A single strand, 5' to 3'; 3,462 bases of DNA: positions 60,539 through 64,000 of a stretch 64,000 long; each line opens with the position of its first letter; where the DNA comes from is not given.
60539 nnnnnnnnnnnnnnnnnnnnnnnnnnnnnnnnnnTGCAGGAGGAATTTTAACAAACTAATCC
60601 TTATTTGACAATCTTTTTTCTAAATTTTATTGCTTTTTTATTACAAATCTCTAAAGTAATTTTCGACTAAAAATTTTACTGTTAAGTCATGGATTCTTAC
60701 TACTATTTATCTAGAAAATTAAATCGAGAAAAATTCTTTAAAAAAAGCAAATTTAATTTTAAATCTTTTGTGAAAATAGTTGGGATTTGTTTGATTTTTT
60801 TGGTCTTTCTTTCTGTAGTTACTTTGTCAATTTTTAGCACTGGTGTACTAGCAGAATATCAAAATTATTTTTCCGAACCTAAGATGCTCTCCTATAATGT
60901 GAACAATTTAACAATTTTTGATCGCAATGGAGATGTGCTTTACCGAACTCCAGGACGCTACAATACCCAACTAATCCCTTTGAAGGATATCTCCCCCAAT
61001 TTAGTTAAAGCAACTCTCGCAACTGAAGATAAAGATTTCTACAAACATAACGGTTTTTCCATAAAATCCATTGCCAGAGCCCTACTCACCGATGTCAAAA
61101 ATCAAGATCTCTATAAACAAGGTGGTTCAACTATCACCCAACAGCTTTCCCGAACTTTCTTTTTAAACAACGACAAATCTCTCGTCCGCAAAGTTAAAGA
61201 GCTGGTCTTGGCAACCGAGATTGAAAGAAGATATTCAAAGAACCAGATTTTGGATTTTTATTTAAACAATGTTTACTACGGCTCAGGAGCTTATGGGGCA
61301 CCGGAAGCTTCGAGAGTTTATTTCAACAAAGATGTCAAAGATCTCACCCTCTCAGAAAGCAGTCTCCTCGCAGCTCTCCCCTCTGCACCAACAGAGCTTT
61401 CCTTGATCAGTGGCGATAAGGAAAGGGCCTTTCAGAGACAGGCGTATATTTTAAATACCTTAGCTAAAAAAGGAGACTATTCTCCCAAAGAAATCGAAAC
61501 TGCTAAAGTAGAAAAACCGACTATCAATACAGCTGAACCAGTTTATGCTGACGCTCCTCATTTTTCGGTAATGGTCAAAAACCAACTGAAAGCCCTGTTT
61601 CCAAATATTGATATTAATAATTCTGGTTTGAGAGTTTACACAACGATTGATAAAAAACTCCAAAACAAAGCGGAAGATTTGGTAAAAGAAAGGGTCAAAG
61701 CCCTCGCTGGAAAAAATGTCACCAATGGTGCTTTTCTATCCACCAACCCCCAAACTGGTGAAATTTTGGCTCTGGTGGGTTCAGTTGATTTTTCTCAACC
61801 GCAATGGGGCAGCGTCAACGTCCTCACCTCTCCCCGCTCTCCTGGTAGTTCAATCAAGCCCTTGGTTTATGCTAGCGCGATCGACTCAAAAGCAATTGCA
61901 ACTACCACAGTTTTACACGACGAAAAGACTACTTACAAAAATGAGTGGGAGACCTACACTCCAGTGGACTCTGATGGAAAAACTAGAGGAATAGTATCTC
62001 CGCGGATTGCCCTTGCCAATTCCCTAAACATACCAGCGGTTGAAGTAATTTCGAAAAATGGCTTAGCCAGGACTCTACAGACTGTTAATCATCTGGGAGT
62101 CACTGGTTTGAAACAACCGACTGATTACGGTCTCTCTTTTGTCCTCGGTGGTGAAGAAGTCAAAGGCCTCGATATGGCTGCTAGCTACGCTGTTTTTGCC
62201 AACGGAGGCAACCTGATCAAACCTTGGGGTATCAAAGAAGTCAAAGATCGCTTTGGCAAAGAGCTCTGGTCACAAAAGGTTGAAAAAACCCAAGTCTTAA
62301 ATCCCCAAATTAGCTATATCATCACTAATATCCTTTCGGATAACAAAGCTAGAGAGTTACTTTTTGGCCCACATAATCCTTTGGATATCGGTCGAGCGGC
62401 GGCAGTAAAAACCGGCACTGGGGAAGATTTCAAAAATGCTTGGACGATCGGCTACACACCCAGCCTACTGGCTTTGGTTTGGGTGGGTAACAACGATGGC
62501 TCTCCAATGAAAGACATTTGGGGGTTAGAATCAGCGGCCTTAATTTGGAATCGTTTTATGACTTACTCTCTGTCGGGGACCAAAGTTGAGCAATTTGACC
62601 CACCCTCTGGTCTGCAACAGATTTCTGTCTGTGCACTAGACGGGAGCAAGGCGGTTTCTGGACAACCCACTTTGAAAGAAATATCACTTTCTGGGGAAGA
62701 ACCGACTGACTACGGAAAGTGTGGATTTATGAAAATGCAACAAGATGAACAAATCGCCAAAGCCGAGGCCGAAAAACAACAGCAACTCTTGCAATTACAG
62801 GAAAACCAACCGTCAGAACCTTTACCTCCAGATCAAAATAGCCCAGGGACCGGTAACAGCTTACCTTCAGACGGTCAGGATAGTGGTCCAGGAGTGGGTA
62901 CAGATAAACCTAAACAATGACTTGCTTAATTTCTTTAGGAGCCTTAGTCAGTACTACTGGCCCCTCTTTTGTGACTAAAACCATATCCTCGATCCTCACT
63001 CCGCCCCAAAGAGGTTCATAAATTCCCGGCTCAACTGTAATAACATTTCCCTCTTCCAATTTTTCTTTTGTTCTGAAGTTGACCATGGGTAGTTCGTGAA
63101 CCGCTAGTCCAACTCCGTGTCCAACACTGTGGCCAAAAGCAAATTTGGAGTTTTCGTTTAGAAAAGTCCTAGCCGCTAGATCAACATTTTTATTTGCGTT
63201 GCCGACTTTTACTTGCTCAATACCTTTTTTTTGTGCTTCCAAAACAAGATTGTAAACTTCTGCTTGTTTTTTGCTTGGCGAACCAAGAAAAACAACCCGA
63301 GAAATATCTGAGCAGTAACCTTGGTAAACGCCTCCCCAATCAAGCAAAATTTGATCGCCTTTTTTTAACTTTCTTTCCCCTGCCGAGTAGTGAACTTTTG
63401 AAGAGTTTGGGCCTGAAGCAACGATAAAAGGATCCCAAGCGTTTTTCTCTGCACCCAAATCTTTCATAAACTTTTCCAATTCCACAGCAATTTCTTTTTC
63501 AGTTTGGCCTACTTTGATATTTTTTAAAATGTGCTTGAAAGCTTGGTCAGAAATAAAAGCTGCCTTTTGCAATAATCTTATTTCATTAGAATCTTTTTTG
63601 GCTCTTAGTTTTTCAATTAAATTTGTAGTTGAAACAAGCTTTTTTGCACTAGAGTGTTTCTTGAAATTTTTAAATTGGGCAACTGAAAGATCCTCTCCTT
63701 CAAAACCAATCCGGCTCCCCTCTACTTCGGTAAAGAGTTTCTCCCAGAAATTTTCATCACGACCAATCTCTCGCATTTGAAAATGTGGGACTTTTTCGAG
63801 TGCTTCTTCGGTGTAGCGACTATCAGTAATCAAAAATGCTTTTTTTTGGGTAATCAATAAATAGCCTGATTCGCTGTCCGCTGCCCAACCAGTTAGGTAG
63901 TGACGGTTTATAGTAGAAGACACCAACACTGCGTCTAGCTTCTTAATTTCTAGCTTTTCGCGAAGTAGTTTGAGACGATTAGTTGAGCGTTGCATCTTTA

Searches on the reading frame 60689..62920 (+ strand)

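Call 41: search_protein_families(library=pfam, proteins=[window:60689-62920:+], max_evalue=0.00001)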
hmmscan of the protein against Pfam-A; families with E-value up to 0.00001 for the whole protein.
window:60689-62920:+ (743 aa): 2 families
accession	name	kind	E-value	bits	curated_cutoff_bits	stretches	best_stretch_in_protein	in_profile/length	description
PF00912.28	Transgly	-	1e-57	194.9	27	1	82-258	3-177/178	Transglycosylase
PF00905.27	Transpeptidase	-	1.2e-23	84.2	22.1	1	347-602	1-278/299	Penicillin binding protein transpeptidase domain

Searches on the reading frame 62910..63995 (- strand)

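Call 41: search_protein_families(library=pfam, proteins=[window:62910-63995:-], max_evalue=0.00001)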
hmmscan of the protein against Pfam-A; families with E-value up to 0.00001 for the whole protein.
window:62910-63995:- (361 aa): 2 families
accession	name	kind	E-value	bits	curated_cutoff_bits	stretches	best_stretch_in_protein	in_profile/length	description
PF00557.29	Peptidase_M24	-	5e-66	222.9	23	1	141-343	2-208/208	Metallopeptidase family M24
PF01321.24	Creatinase_N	-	7.6e-24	85.1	22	1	7-132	1-127/128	Creatinase/Prolidase N-terminal domain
